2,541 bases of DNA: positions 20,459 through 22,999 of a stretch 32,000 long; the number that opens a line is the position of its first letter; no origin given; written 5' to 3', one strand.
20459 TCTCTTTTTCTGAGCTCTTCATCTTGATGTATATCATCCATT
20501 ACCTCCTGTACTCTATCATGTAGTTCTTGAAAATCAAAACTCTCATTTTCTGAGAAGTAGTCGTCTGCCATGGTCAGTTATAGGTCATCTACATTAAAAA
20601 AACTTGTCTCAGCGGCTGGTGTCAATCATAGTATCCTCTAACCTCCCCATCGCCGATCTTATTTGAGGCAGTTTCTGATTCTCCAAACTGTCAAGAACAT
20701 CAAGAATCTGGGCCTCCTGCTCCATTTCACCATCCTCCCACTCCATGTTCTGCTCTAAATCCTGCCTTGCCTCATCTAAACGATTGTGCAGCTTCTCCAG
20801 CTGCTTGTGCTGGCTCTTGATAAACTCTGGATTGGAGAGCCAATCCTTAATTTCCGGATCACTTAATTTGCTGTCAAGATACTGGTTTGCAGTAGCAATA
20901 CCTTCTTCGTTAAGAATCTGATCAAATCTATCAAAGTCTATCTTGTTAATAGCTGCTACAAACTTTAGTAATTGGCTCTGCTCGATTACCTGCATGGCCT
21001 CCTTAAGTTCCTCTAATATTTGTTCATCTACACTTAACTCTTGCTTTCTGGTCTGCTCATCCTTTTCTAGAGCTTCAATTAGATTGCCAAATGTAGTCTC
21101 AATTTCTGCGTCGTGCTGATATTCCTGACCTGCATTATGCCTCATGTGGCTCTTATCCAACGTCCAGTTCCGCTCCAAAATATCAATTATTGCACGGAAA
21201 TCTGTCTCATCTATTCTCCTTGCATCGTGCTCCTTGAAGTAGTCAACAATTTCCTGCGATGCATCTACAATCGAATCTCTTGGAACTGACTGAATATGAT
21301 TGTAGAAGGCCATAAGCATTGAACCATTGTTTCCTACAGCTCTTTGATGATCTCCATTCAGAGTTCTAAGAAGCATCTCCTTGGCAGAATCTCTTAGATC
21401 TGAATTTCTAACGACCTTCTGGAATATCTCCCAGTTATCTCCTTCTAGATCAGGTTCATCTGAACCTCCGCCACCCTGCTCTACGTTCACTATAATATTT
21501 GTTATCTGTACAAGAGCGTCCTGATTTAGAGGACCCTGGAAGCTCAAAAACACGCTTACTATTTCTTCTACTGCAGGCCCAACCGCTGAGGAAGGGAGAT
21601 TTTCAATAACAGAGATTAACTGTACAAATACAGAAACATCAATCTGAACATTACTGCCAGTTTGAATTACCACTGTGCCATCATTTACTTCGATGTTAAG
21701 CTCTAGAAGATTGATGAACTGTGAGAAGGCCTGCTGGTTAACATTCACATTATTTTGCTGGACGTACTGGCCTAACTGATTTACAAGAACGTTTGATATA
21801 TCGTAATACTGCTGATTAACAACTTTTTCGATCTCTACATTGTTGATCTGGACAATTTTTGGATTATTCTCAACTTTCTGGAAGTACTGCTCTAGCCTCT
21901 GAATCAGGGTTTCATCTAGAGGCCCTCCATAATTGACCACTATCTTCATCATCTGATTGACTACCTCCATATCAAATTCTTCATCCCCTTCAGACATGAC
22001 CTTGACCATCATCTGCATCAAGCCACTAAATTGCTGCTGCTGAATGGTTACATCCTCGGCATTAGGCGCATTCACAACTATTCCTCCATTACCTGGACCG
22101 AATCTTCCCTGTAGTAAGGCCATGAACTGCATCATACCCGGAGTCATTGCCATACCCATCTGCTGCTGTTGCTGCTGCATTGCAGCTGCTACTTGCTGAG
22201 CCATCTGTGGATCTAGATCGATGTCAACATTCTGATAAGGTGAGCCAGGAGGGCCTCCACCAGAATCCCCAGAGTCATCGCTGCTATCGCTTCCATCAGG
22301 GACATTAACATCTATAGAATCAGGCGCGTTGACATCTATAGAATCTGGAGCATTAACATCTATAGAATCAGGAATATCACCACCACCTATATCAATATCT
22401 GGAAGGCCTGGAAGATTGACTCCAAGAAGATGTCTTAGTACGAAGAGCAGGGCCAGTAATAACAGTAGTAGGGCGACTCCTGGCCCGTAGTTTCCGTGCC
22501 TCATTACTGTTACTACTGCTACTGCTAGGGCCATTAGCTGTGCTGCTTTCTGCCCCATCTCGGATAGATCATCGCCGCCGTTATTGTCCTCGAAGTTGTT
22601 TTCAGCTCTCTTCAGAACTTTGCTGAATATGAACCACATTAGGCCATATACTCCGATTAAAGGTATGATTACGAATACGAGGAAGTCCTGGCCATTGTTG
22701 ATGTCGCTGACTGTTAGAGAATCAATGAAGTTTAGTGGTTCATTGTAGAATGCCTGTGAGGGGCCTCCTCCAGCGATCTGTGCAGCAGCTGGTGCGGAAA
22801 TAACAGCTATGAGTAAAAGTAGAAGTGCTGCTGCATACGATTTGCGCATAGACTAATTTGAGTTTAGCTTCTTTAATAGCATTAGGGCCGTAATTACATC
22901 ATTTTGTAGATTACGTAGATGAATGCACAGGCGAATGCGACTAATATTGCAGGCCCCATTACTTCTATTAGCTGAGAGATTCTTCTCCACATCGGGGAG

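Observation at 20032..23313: Module shuffling: a 746-aa protein flanked by stand-alone copies of its own N-terminal and C-terminal modules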

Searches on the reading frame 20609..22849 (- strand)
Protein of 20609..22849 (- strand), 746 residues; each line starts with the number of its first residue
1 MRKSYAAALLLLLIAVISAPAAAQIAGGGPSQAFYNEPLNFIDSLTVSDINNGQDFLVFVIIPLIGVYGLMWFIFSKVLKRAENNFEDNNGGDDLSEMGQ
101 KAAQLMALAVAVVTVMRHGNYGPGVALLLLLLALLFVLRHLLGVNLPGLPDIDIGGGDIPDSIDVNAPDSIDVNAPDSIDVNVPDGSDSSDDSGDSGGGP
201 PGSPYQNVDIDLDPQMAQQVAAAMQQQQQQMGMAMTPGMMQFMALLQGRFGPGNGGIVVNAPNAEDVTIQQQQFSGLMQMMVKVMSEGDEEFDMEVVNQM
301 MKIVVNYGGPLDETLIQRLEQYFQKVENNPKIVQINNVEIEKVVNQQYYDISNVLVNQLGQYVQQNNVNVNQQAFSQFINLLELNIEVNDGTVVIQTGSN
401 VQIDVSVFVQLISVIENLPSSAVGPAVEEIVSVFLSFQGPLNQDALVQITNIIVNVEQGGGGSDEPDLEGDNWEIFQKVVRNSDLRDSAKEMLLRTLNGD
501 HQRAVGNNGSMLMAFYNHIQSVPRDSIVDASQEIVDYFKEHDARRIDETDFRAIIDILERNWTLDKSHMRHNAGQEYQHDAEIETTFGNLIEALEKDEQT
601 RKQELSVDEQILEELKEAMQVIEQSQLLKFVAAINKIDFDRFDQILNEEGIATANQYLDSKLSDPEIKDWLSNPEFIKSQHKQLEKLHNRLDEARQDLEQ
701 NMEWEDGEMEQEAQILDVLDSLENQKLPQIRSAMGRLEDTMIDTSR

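Call 7: search_protein_families(library=pfam, proteins=[window:20609-22849:-], max_evalue=1)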
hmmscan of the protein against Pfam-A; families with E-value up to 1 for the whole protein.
window:20609-22849:- (746 aa): 8 families
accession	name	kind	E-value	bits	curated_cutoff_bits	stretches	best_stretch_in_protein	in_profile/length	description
PF08293.16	MRP-S33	-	0.0051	17.4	25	1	642-701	14-73/87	Mitochondrial ribosomal subunit S27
PF01616.22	Orbi_NS3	-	0.015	15.3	27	1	586-631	39-85/179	Orbivirus NS3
PF16326.10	ABC_tran_CTD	-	0.025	15.3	32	1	667-703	27-62/69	ABC transporter C-terminal domain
PF22295.1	DUF6967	-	0.08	13.3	27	0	209-226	44-61/65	Family of unknown function (DUF6967)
PF06719.19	AraC_N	-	0.14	12.2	24.2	1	201-237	67-105/150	AraC-type transcriptional regulator N-terminus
PF25191.1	DUF7832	-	0.29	11.8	27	1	607-670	39-101/115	Domain of unknown function (DUF7832)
PF08565.17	CDC37_M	-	0.5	10.8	25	1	607-697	37-110/113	Cdc37 Hsp90 binding domain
PF21173.2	DksA-like_N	-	0.97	10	27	1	683-737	8-65/65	DnaK suppressor protein-like, N-terminal domain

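Call 8: search_protein_families(library=ncbifam, proteins=[window:20609-22849:-], max_evalue=1)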
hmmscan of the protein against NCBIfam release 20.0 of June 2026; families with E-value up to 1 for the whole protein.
window:20609-22849:- (746 aa): 1 family
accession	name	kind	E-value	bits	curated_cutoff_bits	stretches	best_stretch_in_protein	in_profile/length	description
NF010213.0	PRK13677.1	equivalog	0.021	15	150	1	566-624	55-113/128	DUF3461 family protein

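Call 9: find_homologous_proteins(query=window:20609-22849:-, max_evalue=0.001)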
Query window:20609-22849:- (746 aa): 4 proteins with E <= 0.001 among 8000 candidates.
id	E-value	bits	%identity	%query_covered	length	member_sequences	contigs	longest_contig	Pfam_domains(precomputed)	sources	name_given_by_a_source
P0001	0.0e+0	1630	100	100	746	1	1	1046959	-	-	-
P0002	2.9e-176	606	62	64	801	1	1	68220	-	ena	-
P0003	2.3e-147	510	59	35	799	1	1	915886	-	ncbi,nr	ncbi:hypothetical protein GKQ38_05140 [Candidatus Nanohaloarchaea archaeon]|nr:hypothetical protein 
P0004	2.1e-134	468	74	17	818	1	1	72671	-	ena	-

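Call 10: find_encoding_contigs(protein=P0002, flank=8000, max_places=3)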
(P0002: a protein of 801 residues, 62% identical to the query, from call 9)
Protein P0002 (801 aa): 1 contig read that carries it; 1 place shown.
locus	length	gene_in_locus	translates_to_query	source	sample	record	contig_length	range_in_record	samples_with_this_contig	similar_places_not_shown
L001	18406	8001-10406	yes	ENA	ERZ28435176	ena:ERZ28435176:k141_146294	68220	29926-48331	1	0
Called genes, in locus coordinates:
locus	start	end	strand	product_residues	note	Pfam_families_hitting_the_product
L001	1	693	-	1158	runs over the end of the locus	PF08308:PEGA (faint), PF02369:Big_1 (faint), PF22544:HYDIN_VesB_CFA65-like_Ig (faint), PF13715:CarbopepD_reg_2 (faint), PF13620:CarboxypepD_reg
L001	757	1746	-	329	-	-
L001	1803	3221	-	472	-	-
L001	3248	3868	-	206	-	-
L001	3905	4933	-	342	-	PF25133:TYW2_N_2 (weak), PF02475:TRM5-TYW2_MTfase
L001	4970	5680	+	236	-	PF00590:TP_methylase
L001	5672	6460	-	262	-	-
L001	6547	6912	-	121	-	-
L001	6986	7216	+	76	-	PF04010:DUF357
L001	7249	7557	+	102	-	-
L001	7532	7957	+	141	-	-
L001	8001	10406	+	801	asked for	-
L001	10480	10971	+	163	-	-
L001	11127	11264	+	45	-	-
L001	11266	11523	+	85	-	-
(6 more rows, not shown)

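Call 11: find_encoding_contigs(protein=P0003, flank=8000, max_places=3)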
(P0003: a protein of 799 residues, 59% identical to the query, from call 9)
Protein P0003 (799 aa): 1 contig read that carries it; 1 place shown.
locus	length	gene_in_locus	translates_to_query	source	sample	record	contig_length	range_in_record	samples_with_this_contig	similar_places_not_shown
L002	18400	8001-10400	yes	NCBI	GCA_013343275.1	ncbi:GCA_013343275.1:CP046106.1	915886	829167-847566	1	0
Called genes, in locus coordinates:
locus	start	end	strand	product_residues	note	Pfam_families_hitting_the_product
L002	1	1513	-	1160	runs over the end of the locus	PF17789:MG4 (faint), PF08308:PEGA (faint), PF13620:CarboxypepD_reg, PF13715:CarbopepD_reg_2 (weak), PF13620:CarboxypepD_reg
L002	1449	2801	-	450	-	-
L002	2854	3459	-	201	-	-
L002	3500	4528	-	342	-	PF25133:TYW2_N_2 (weak), PF02475:TRM5-TYW2_MTfase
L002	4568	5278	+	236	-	PF00590:TP_methylase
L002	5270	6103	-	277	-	-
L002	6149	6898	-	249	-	-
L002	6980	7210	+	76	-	-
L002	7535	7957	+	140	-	-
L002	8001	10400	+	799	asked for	-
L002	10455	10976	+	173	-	-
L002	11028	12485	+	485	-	-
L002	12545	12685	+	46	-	-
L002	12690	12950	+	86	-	-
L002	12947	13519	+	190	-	-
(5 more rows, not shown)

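Call 12: find_encoding_contigs(protein=P0004, flank=8000, max_places=3)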
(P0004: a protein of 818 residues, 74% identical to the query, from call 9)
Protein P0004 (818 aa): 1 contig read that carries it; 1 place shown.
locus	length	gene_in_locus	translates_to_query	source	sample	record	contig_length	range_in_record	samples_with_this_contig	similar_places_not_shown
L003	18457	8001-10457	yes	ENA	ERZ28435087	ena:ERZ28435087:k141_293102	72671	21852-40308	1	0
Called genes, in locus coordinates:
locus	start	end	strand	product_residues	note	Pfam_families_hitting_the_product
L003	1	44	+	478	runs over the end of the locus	-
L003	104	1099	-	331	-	-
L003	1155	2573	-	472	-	-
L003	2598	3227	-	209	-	-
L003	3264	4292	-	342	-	PF25133:TYW2_N_2 (weak), PF02475:TRM5-TYW2_MTfase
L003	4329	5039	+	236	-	PF00590:TP_methylase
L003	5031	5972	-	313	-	-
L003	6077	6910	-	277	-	-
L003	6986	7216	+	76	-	PF04010:DUF357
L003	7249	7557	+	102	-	-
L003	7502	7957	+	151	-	-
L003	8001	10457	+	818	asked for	-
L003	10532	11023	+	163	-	-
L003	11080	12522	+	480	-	-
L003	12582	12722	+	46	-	-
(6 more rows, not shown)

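Call 39: predict_structure(alignment_id=A1)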
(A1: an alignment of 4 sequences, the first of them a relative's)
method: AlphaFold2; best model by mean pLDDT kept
length: 746 residues; sequences in the alignment: 4
mean_pLDDT: 37.5   pTM: 0.23
mean pLDDT of the five models: 37.5, 36.7, 36.0, 34.0, 33.8
residues with pLDDT >= 90: 0; 70-90: 8; 50-70: 95; < 50: 643
segments of 3 or more residues with pLDDT < 50: 1-128, 139-360, 365-428, 430-612, 621-624, 701-712, 733-735, 737-746
pLDDT, mean of each block of 10 residues (from residue 1): 32 36 30 30 31 34 45 46 36 38 41 36 43 52 32 23 22 23 24 25 26 38 42 34 34 30 31 39 38 37 33 34 31 24 27 39 45 42 33 25 35 41 46 39 34 28 25 26 30 30 32 38 31 36 33 36 27 26 34 41 40 51 50 56 68 66 61 54 55 56 43 48 50 48 38
secondary structure, 60 per line:
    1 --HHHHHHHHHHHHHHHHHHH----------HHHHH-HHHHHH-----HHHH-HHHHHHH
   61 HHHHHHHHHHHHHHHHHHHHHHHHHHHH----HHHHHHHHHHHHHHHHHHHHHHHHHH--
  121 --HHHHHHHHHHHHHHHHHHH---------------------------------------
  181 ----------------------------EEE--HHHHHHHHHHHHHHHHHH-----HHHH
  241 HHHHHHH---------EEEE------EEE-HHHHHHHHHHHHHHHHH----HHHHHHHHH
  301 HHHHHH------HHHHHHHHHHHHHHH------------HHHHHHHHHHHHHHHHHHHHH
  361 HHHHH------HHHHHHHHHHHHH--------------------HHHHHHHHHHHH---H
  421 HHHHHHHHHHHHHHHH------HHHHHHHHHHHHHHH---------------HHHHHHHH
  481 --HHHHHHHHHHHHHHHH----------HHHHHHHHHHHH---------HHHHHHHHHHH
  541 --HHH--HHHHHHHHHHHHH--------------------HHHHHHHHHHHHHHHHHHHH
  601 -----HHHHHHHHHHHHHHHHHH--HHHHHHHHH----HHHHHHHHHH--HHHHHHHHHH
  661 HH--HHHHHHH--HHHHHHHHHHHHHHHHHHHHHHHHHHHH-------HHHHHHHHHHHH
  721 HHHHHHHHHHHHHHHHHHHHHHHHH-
elements in order (helices of 4 or more, strands of 3 or more residues): H3-21 H32-36 H38-43 H49-52 H54-88 H93-118 H123-141 E209-211 H214-231 H237-247 E257-260 E267-269 H271-287 H292-306 H313-327 H340-365 H372-384 H405-416 H420-436 H443-457 H473-480 H483-498 H509-520 H530-540 H548-560 H581-600 H606-623 H626-634 H639-648 H651-662 H665-671 H674-701 H709-745
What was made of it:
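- Both structure-prediction jobs were spent, and the BIG model is unusable (pLDDT 37.5, call 39).
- Tried and rejected: The AF2 model of BIG from a 4-sequence alignment had pLDDT 37.5 and was not used for fold search (call 39).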

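Call 42: find_related_loci(query=A1, collection=genome_contigs, flank=9000)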
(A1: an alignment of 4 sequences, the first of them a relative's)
Query A1 (746 aa) in genome_contigs; peptide patterns used: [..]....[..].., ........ (x = any residue, [..] = any of these).
24 stretches matched a pattern; 1 encode a relative of the query (tblastn E <= 1e-3); 1 distinct loci.
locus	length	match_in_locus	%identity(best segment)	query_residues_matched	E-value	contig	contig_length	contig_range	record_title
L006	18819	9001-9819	59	204-464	1e-68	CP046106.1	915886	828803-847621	Candidatus Nanohaloarchaea archaeon strain M3_22 chromosome, complete genome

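Call 43: find_related_loci(query=A1, collection=metagenome_contigs, flank=9000)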
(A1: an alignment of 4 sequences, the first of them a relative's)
Query A1 (746 aa) in metagenome_contigs; peptide patterns used: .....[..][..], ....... (x = any residue, [..] = any of these).
600 stretches matched a pattern (row limit reached: there are more); 1 encode a relative of the query (tblastn E <= 1e-3); 1 distinct loci.
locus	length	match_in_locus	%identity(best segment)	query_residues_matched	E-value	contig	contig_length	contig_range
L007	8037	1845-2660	57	205-464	4e-73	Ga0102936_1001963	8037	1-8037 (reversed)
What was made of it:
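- Tried and rejected: The scans of genome_contigs and metagenome_contigs each returned one locus (calls 42, 43).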

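Call 44: search_protein_representatives(alignment_id=A1)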
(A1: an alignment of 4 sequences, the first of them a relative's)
Query: 4 sequences, 793 profile positions. Proteins with E-value up to 0.001 (for the whole library): 42; up to 1e-10: 25; up to 1e-30: 9. The best 42 are listed.
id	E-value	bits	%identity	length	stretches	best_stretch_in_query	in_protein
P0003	0.0e+00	1532.7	-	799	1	1-793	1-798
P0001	0.0e+00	1187.0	-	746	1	1-792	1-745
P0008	1.9e-115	403.5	-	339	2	302-469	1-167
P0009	4.5e-92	326.2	-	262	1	530-791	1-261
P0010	1.7e-64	235.0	-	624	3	630-792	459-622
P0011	6.2e-44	167.0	-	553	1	230-788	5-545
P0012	4.4e-42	160.9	-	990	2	197-760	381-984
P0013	1.9e-34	135.7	-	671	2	2-487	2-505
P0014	1.1e-33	133.1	-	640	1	7-465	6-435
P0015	1.3e-29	119.6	-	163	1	638-783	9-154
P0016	3.2e-26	108.5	-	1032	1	196-715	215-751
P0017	4.0e-26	108.1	-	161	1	637-786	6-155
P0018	1.5e-21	93.0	-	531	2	10-152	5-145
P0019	2.1e-21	92.5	-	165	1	637-788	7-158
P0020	5.0e-21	91.3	-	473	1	17-163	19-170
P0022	1.4e-20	89.8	-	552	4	10-190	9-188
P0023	1.8e-18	82.8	-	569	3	1-164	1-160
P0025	9.5e-17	77.1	-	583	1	616-786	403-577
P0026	1.0e-16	77.0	-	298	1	617-791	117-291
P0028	1.4e-15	73.2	-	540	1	9-243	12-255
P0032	2.5e-08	49.3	-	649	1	617-783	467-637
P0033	3.5e-08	48.8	-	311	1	634-788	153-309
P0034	3.9e-08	48.6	-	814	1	160-788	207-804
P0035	6.4e-08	47.9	-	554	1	59-184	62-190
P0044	3.2e-05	39.0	-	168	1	639-781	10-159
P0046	1.3e-04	37.0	-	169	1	639-784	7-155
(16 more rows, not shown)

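Call 48: list_cluster_members(proteins=[P0010, P0012, P0013, P0014, P0016, P0025, P0028, P0034, P0035, P0046])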
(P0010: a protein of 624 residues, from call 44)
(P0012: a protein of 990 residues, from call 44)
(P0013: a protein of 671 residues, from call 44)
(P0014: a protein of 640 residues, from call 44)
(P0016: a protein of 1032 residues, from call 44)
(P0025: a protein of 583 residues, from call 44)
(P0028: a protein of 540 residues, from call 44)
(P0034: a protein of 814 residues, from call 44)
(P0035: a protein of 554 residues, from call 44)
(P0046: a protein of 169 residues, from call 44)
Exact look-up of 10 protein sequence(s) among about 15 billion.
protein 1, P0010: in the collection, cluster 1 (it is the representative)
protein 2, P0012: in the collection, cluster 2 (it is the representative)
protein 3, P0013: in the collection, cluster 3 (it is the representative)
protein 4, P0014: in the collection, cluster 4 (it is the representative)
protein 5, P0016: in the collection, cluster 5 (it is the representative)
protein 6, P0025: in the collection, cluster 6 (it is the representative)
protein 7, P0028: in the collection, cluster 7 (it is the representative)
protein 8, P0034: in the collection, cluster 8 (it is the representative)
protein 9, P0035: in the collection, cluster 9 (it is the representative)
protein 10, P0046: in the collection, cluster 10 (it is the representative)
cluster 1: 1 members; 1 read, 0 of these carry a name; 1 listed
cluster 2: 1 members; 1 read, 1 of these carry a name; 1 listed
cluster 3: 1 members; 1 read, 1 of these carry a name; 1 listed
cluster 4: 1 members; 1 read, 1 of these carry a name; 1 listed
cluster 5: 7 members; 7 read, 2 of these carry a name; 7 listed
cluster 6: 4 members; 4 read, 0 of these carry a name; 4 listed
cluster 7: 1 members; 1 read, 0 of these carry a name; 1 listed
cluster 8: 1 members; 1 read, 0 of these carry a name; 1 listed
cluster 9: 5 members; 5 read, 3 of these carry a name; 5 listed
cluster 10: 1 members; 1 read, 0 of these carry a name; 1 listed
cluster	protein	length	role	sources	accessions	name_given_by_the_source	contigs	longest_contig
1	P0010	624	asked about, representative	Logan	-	-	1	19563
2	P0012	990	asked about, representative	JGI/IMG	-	hypothetical protein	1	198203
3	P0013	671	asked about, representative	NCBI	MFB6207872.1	MAG: hypothetical protein ABEJ69_00835 [Candidatus Nanohaloarchaea archaeon]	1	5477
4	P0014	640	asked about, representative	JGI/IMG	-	hypothetical protein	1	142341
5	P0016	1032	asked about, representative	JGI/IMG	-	hypothetical protein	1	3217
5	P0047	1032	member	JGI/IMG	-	hypothetical protein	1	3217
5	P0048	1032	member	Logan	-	-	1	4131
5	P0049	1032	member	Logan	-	-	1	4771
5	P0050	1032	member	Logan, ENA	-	-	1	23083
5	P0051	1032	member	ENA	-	-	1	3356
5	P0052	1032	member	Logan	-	-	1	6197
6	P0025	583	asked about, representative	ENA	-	-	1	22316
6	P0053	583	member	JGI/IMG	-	-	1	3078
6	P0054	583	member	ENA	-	-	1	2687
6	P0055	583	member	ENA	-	-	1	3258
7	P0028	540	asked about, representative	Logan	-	-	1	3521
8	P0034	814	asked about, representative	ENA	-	-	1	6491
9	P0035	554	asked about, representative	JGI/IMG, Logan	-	hypothetical protein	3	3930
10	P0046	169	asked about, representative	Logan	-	-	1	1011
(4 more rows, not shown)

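Call 49: find_encoding_contigs(protein=P0034, flank=6000, max_places=2)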
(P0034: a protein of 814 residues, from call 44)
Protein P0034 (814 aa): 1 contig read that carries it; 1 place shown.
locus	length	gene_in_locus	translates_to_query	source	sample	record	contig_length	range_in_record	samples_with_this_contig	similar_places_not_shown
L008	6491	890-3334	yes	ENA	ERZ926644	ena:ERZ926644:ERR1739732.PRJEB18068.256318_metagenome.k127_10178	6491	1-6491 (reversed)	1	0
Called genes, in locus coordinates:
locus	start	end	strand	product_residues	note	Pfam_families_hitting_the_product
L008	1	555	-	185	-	?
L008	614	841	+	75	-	PF04010:DUF357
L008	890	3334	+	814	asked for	-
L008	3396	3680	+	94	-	-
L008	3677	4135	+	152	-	-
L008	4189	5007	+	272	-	-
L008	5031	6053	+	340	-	-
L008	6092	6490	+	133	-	?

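Call 50: find_encoding_contigs(protein=P0010, flank=8000, max_places=1)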
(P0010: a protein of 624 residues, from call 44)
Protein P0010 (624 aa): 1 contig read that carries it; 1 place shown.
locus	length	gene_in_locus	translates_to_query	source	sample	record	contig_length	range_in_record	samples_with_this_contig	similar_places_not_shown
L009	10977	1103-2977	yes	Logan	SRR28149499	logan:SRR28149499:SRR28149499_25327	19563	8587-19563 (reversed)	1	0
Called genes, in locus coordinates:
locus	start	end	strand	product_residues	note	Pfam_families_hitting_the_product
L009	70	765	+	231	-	PF00590:TP_methylase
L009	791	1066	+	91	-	PF04010:DUF357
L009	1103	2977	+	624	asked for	-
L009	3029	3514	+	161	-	-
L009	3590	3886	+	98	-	-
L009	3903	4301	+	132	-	-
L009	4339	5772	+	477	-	-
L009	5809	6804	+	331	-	PF08443:RimK (weak)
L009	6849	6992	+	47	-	-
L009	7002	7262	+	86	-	-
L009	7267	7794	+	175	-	-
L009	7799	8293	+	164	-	-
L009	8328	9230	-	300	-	-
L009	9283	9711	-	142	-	PF04513:Baculo_PEP_C (faint)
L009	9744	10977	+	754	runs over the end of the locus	PF00437:T2SSE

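Call 51: find_encoding_contigs(protein=P0012, flank=8000, max_places=1)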
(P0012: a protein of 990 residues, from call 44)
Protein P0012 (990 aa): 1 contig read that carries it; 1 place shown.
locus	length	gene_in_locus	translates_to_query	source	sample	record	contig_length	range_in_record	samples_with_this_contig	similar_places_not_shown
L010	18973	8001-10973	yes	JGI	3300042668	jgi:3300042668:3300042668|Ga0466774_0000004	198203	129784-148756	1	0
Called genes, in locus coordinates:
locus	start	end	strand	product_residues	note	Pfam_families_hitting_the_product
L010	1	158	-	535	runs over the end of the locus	-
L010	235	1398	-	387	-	-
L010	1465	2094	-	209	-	-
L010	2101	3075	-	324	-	-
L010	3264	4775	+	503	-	-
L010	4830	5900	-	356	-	-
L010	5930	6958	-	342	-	PF25133:TYW2_N_2 (faint), PF02005:TRM (weak), PF02475:TRM5-TYW2_MTfase, PF05175:MTS (faint), PF03602:Cons_hypoth95 (faint)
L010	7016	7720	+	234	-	PF00590:TP_methylase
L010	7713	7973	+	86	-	PF04010:DUF357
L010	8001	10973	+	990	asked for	-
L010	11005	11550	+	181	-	-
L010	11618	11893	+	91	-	-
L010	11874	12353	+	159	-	-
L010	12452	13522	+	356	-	-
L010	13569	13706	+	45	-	-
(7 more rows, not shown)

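Call 52: find_encoding_contigs(protein=P0014, flank=8000, max_places=1)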
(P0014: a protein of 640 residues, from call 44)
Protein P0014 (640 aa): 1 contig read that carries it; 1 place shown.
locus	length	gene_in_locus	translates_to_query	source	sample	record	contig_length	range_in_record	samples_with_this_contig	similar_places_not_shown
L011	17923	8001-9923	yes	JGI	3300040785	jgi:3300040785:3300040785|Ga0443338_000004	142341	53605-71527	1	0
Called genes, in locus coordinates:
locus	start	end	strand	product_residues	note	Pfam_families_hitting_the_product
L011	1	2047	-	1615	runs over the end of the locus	PF25788:Ig_Rha78A_N (faint), PF22352:K319L-like_PKD (faint), PF00207:A2M (faint), PF00801:PKD, PF18911:PKD_4, PF00801:PKD, PF18911:PKD_4, PF13620:CarboxypepD_reg (weak), +1 more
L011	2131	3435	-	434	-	-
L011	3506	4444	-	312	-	-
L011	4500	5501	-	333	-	PF02475:TRM5-TYW2_MTfase, PF05175:MTS (faint)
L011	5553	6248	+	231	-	PF00590:TP_methylase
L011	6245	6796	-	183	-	-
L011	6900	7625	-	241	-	-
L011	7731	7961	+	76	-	PF04010:DUF357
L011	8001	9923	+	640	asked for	-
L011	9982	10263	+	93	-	-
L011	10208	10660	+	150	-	-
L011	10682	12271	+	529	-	-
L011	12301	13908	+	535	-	-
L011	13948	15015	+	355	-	-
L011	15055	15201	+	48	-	-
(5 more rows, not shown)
